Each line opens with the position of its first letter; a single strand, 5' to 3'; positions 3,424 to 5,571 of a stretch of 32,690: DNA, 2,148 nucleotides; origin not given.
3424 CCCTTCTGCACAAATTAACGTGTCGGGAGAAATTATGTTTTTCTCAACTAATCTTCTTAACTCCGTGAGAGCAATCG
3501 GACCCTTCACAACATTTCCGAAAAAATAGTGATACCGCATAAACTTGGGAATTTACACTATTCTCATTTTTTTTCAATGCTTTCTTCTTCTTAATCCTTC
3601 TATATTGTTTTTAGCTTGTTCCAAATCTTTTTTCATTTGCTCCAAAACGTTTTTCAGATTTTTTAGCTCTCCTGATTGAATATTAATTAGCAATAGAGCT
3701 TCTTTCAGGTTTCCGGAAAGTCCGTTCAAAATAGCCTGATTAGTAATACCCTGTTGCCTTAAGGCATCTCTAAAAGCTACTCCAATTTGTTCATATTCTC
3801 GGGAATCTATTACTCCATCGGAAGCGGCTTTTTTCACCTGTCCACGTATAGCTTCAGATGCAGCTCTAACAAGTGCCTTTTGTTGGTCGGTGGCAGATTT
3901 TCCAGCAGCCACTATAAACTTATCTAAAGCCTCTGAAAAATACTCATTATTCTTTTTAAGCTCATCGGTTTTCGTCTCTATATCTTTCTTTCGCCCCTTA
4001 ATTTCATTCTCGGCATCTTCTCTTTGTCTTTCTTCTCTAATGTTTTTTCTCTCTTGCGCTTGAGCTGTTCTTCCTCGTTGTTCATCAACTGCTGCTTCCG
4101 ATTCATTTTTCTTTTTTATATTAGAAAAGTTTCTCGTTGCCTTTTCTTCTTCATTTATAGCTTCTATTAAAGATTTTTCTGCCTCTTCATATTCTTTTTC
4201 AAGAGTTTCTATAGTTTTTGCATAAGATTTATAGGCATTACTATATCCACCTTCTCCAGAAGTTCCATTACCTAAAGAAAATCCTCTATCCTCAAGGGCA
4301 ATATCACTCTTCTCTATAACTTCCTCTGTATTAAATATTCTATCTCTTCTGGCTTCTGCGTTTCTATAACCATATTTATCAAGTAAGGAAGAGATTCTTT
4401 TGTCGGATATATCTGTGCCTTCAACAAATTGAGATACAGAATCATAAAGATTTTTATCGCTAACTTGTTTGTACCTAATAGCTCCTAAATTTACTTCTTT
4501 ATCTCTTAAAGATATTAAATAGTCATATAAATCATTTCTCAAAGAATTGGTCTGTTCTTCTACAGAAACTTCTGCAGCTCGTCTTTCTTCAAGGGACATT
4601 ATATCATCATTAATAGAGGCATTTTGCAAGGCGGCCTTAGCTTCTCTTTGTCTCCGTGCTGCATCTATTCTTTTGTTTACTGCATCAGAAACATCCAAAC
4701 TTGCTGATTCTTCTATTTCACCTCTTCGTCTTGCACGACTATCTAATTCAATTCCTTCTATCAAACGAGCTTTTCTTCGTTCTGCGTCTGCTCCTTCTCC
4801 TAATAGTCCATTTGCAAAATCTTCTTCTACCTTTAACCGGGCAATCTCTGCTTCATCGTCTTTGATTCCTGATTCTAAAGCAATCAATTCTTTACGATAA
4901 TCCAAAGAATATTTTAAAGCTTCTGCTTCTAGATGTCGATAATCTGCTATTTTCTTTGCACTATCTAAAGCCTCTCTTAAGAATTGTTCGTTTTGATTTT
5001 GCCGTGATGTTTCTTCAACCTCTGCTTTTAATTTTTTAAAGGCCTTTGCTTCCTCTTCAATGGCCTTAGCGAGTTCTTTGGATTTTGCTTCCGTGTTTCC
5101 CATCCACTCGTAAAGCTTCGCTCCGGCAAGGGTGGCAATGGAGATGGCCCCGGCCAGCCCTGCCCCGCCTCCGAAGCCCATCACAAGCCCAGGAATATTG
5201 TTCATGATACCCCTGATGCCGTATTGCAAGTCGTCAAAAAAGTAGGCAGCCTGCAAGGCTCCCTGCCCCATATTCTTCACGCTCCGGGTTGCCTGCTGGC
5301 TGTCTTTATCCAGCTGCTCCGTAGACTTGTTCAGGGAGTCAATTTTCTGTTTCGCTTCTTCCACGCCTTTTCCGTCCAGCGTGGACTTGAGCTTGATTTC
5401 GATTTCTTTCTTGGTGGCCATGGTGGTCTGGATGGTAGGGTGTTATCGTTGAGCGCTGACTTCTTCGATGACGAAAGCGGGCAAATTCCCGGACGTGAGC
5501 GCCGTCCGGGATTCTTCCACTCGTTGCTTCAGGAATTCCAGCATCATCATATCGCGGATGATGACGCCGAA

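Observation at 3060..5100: Low-GC block makes a chimeric tape-measure-like gene and carries a DUF4339-TM moron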

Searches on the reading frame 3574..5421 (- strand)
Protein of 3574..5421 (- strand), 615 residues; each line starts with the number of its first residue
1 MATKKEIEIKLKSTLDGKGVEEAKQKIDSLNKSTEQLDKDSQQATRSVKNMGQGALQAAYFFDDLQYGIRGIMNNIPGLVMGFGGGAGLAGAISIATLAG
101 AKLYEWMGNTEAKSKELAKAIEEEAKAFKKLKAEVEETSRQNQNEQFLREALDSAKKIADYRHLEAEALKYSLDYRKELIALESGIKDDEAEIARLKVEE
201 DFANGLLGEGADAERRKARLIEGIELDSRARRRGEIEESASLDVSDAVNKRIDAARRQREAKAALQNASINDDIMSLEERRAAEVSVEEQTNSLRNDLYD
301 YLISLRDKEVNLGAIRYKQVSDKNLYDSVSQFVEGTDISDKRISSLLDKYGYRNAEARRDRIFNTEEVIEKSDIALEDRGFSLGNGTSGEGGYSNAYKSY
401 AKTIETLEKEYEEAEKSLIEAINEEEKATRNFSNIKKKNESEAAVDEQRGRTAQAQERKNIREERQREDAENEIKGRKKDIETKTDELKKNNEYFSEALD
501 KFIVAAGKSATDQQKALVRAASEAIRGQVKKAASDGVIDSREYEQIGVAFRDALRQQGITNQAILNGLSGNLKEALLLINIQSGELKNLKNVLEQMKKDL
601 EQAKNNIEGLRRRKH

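Call 6: search_protein_families(library=pfam, proteins=[window:3574-5421:-], max_evalue=0.01)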
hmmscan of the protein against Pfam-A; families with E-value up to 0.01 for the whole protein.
window:3574-5421:- (615 aa): 0 families

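Call 7: search_protein_families(library=phrogs, proteins=[window:3574-5421:-], max_evalue=0.01)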
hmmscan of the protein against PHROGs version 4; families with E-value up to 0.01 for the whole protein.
window:3574-5421:- (615 aa): 0 families

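Call 13: find_homologous_proteins(query=window:3574-5421:-, max_evalue=0.001)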
Query window:3574-5421:- (615 aa): 336 proteins with E <= 0.001 among 8000 candidates; the best 120 are listed.
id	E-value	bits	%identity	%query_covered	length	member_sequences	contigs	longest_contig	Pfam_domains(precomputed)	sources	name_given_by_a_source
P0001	0.0e+0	1252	99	100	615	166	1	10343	-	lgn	-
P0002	0.0e+0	1176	93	100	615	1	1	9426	-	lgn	-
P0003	0.0e+0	1118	91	96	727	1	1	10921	-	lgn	-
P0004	0.0e+0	1114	91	95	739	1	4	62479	-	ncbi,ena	-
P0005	3.5e-272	922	94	78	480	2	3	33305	-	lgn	-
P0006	7.1e-270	915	74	100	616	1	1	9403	-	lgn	-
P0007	2.5e-266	903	74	100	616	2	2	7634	-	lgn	-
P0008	2.5e-265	900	73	100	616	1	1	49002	-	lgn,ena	-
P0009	2.5e-265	900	72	100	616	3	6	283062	-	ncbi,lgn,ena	-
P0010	9.2e-265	898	73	100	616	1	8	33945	-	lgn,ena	-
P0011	8.2e-264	895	73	100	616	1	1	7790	-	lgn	-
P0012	2.6e-263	893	72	100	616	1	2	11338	-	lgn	-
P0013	7.3e-262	888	72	100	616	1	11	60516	-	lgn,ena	-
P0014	7.9e-262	888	72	100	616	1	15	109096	-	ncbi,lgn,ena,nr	ncbi:hypothetical protein CE91St26_26030 [Akkermansia muciniphila]|nr:hypothetical protein CE91St26_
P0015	2.4e-261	887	72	100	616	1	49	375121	-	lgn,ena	-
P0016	3.9e-261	886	72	100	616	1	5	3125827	-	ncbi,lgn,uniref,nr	ncbi:hypothetical protein [Akkermansia massiliensis]|uniref:hypothetical protein n=1 Tax=Akkermansia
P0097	2.0e-178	613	55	100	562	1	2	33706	-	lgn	-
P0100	7.0e-125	436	44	94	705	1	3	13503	-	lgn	-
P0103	6.5e-109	384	52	35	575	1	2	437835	-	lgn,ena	-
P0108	5.0e-91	324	41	88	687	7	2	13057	-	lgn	-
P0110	5.5e-84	301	46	80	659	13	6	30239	-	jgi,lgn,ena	-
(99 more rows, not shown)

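Call 15: find_encoding_contigs(protein=P0016, flank=6000, max_places=2)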
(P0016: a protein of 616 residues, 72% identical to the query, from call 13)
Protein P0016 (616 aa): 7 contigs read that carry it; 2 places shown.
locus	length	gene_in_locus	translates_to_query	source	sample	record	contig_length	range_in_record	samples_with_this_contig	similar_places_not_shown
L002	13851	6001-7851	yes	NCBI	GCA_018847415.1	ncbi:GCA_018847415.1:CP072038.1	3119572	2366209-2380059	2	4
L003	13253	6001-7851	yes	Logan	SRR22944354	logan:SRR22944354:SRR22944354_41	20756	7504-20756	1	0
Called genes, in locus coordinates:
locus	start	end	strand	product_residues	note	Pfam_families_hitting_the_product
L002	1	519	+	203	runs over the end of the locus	-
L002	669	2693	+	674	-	PF01391:Collagen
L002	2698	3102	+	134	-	-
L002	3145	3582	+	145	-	-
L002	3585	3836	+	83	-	-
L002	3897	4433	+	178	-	PF01520:Amidase_3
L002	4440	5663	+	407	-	-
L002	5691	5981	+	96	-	-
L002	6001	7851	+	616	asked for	-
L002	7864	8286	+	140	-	PF14237:GYF_2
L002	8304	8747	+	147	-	PF14237:GYF_2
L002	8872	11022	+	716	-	-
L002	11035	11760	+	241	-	-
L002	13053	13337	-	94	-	-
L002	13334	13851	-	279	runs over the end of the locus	-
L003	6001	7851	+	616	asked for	-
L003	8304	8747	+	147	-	PF14237:GYF_2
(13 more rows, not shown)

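Call 16: find_encoding_contigs(protein=P0097, flank=6000, max_places=2)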
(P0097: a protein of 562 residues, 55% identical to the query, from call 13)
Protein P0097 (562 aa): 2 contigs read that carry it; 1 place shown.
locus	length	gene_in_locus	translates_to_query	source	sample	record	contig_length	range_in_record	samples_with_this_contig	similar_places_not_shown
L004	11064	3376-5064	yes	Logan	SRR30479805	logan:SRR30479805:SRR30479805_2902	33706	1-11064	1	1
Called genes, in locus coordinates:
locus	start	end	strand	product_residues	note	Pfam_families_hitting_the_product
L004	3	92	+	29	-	?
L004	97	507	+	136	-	-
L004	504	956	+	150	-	-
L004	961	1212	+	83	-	-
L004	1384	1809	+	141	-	PF01520:Amidase_3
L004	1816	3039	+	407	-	-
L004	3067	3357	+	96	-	-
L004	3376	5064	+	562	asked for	-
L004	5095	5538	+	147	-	PF14237:GYF_2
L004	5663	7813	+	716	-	-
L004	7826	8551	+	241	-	-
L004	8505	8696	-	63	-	-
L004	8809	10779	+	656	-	PF13589:HATPase_c_3 (weak)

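Call 17: find_encoding_contigs(protein=P0110, flank=6000, max_places=2)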
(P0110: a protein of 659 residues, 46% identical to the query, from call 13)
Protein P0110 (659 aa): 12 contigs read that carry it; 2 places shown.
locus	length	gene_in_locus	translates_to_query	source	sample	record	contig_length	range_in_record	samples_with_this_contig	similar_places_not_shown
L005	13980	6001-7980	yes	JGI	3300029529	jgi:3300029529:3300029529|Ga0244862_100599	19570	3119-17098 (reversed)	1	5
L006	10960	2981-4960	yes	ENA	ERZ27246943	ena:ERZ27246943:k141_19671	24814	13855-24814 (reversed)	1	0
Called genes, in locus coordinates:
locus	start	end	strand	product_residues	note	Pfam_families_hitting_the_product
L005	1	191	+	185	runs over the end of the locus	-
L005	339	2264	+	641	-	-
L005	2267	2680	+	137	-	-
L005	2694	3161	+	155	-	-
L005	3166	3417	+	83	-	-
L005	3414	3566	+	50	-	-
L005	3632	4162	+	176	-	PF01520:Amidase_3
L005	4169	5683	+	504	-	-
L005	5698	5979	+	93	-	-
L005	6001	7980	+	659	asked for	-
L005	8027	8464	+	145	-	PF14237:GYF_2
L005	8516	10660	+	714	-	-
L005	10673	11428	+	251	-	-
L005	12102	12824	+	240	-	-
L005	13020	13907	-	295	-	PF02629:CoA_binding, PF13380:CoA_binding_2 (weak), PF13607:Succ_CoA_lig, PF00549:Ligase_CoA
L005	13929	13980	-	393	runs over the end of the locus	PF08442:ATP-grasp_2, PF13549:ATP-grasp_5 (weak), PF24948:Citrate_synth_N, PF00549:Ligase_CoA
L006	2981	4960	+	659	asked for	-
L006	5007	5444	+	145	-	PF14237:GYF_2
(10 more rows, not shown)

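Call 24: find_encoding_contigs(protein=P0100, flank=6000, max_places=2)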
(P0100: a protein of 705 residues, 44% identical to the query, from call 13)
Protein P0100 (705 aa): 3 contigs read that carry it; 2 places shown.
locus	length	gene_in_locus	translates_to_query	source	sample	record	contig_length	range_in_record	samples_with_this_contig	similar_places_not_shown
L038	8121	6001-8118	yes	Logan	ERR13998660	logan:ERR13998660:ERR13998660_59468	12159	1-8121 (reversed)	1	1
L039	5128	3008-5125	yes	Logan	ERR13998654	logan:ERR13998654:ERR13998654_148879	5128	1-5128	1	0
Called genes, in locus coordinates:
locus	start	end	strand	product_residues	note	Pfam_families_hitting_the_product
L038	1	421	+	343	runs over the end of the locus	-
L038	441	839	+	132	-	-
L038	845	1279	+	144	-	-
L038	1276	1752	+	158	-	-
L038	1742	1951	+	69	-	-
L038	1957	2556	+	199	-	-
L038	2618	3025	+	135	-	-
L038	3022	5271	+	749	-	-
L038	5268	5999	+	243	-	-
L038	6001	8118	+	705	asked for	-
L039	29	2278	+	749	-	-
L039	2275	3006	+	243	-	-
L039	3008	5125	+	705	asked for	-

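Call 25: find_encoding_contigs(protein=P0103, flank=6000, max_places=2)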
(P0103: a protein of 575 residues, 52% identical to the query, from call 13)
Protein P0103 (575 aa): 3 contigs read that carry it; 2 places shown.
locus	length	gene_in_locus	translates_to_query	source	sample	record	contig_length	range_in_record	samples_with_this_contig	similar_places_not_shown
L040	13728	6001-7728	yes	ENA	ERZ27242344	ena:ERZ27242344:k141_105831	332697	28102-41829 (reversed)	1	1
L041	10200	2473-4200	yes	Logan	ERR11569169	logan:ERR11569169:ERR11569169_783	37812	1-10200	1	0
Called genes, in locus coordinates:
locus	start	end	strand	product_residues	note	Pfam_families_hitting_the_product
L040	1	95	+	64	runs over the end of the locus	-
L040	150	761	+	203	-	-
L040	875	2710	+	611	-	-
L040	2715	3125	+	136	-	-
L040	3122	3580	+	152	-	-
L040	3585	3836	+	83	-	-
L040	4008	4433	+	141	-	PF01520:Amidase_3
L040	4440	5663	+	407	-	-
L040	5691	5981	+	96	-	-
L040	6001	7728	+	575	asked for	-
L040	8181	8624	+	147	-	PF14237:GYF_2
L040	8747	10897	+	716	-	-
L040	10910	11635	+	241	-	-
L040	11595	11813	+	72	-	-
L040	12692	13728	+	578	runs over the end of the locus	-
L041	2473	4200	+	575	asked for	-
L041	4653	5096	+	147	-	PF14237:GYF_2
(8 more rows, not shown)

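Call 26: find_encoding_contigs(protein=P0108, flank=6000, max_places=2)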
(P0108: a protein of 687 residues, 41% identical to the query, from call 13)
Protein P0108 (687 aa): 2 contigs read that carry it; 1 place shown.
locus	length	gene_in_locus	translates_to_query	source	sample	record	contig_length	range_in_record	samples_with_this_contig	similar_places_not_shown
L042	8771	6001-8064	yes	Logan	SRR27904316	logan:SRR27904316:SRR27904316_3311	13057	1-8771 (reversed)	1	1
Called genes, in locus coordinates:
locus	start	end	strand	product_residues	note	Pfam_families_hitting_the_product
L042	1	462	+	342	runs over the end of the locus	PF20911:GP7 (weak)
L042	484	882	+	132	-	-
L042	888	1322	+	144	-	-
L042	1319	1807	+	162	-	-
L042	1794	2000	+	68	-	-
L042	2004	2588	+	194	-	-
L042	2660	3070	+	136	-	-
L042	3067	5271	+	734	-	-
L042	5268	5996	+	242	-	-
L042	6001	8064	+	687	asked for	-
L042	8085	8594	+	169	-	-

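Call 31: search_solved_structures(query=A1, max_evalue=1)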
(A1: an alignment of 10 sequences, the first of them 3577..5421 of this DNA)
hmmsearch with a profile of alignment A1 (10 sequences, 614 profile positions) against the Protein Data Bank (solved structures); distinct sequences matched with E-value up to 1: 6.
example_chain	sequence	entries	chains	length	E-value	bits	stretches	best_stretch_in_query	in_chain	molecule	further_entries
5kzd_A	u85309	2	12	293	0.73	11.8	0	490-548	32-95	N-acetylneuraminate lyase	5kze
4ah7_A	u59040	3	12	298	0.75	11.7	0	490-548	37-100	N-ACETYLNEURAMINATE LYASE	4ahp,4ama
4ahq_A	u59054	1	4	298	0.76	11.7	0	490-548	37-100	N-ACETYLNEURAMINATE LYASE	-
4aho_A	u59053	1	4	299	0.76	11.7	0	490-548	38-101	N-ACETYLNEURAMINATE LYASE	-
5a8g_A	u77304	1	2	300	0.76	11.7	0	490-548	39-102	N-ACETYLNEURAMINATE LYASE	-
5lky_A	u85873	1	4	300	0.76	11.7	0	490-548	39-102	N-acetylneuraminate lyase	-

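Call 45: search_protein_representatives(alignment_id=A1)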
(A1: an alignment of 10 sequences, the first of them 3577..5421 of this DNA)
Query: 10 sequences, 614 profile positions. Proteins with E-value up to 0.001 (for the whole library): 1334; up to 1e-10: 631; up to 1e-30: 26. The best 150 are listed.
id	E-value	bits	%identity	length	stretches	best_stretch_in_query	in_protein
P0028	4.5e-280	947.3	-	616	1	1-614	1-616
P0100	2.4e-233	792.9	-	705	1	1-603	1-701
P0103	9.3e-206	701.8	-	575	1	1-614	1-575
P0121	3.1e-203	693.5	-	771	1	1-613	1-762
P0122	2.0e-89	317.6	-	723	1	1-591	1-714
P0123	1.2e-86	308.4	-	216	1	1-207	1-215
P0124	2.6e-82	294.0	-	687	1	1-612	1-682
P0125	3.2e-81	290.5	-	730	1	1-607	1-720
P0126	1.9e-78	281.3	-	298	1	1-127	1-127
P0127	4.4e-78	280.1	-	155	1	1-126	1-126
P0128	3.3e-72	260.7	-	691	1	1-584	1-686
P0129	6.0e-65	236.7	-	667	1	1-608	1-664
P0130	2.1e-64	234.9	-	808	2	86-610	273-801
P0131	5.7e-61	223.6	-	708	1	1-612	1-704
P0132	1.8e-54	202.1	-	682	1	1-593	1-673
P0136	1.0e-51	193.0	-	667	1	5-603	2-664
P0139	1.1e-38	150.0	-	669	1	7-611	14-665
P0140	1.2e-35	139.9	-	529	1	35-323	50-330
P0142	1.0e-33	133.5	-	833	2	105-599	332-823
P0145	7.8e-30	120.7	-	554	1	4-245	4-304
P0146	1.6e-29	119.7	-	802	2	21-612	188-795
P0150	8.7e-29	117.3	-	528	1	1-181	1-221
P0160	1.6e-26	109.8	-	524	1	1-292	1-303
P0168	1.5e-25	106.6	-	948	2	108-612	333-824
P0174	8.6e-25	104.1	-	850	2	35-612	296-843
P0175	9.7e-25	103.9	-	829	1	4-604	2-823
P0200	1.5e-22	96.7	-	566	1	1-179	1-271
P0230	4.2e-21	91.9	-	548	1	35-185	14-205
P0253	4.7e-20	88.4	-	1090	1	21-188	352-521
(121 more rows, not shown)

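Call 46: search_protein_families(library=phrogs, proteins=[P0122, P0130, P0140, P0145, P0150, P0160, P0175, P0200, P0230, P0253], max_evalue=0.001)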
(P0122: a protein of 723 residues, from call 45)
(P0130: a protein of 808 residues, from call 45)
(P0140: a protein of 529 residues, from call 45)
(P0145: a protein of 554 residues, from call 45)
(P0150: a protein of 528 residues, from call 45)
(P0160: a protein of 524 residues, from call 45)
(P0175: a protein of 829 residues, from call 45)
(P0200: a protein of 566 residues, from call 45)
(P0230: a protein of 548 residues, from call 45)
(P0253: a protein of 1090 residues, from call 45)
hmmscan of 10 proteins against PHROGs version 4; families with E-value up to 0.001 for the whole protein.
P0122 (723 aa): 0 families

P0130 (808 aa): 3 families
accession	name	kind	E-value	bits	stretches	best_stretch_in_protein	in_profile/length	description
phrog_1686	-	tail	5.1e-06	25.6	1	183-677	405-766/1224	tail length tape measure protein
phrog_339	-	tail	0.00023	20.5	1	20-456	469-835/1123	tail length tape measure protein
phrog_4211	-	tail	0.00024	19.2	1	212-338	956-1075/2625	tail length tape measure protein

P0140 (529 aa): 1 family
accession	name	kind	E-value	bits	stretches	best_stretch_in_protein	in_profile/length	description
phrog_30292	-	unknown function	6.4e-05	22.6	1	4-106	34-132/677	-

P0145 (554 aa): 1 family
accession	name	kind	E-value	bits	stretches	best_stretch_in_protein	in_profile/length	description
phrog_30292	-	unknown function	2.3e-05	24.1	1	79-150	60-135/677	-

P0150 (528 aa): 1 family
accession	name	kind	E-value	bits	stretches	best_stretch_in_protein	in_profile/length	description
phrog_30292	-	unknown function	3.5e-07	30.1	1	8-122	7-128/677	-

P0160 (524 aa): 0 families

P0175 (829 aa): 1 family
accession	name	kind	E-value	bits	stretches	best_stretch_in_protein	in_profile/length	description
phrog_30292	-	unknown function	0.0001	22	1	242-304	72-134/677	-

P0200 (566 aa): 0 families

P0230 (548 aa): 0 families

P0253 (1090 aa): 0 families

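Call 47: search_protein_families(library=pfam, proteins=[P0122, P0130, P0140, P0145, P0150, P0160, P0175, P0200, P0230, P0253], max_evalue=0.01)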
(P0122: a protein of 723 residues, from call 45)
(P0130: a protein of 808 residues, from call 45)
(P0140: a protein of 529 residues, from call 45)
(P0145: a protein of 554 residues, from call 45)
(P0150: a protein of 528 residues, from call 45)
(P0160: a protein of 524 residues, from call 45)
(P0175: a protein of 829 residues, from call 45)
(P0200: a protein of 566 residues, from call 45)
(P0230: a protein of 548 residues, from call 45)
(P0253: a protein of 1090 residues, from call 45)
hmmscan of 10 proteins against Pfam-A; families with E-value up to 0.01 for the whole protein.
P0122 (723 aa): 0 families

P0130 (808 aa): 1 family
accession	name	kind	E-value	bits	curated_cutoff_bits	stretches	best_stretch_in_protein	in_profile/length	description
PF22905.2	Hydro_N_hd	-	0.0068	16.8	27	1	47-200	40-192/195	Hydrolase N-terminal helical domain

P0140 (529 aa): 0 families

P0145 (554 aa): 0 families

P0150 (528 aa): 0 families

P0160 (524 aa): 0 families

P0175 (829 aa): 0 families

P0200 (566 aa): 0 families

P0230 (548 aa): 0 families

P0253 (1090 aa): 1 family
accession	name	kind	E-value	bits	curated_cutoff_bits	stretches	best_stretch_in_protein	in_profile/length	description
PF05659.16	RPW8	-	0.00011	22.3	30.4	1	455-536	8-87/139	Arabidopsis broad-spectrum mildew resistance protein RPW8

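Call 62: search_protein_families(library=phrogs, proteins=[P0142, P0168, P0146, P0174, P0121, P0125, P0131, P0139, P0136, P0129], max_evalue=0.001)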
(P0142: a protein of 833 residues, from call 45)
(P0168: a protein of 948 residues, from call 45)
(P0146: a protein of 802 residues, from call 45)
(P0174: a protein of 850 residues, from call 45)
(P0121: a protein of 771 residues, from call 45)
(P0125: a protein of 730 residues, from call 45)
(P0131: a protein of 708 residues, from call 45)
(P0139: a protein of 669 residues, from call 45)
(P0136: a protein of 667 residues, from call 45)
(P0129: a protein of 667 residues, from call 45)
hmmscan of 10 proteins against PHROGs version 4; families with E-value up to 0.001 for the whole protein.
P0142 (833 aa): 0 families

P0168 (948 aa): 0 families

P0146 (802 aa): 0 families

P0174 (850 aa): 0 families

P0121 (771 aa): 1 family
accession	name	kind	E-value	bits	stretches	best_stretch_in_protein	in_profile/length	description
phrog_1538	-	tail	0.00012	22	1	115-638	20-528/811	tail length tape measure protein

P0125 (730 aa): 0 families

P0131 (708 aa): 0 families

P0139 (669 aa): 0 families

P0136 (667 aa): 0 families

P0129 (667 aa): 1 family
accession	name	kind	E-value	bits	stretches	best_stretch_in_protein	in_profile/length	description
phrog_3779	-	tail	0.00041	19.5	1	17-109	37-129/1225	tail length tape measure protein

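Call 65: find_related_loci(query=P0130, collection=viral_contigs, flank=8000)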
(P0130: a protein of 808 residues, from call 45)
Query P0130 (808 aa) in viral_contigs; peptide patterns used: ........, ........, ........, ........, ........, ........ (x = any residue, [..] = any of these).
15 stretches matched a pattern, but none encodes a relative of the query by tblastn (E <= 1e-3).

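Call 66: find_related_loci(query=P0168, collection=viral_contigs, flank=8000)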
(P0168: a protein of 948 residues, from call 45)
Query P0168 (948 aa) in viral_contigs; peptide patterns used: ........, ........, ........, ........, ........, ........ (x = any residue, [..] = any of these).
5 stretches matched a pattern, but none encodes a relative of the query by tblastn (E <= 1e-3).

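Call 68: find_related_loci(query=P0174, collection=viral_contigs, flank=8000)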
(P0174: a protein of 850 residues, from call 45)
Query P0174 (850 aa) in viral_contigs; peptide patterns used: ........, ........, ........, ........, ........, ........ (x = any residue, [..] = any of these).
12 stretches matched a pattern, but none encodes a relative of the query by tblastn (E <= 1e-3).

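Call 72: find_related_loci(query=A4, collection=metagenome_contigs, flank=8000)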
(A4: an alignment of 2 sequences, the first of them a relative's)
Query A4 (850 aa) in metagenome_contigs; peptide patterns used: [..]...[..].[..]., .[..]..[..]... (x = any residue, [..] = any of these).
600 stretches matched a pattern, but none encodes a relative of the query by tblastn (E <= 1e-3).
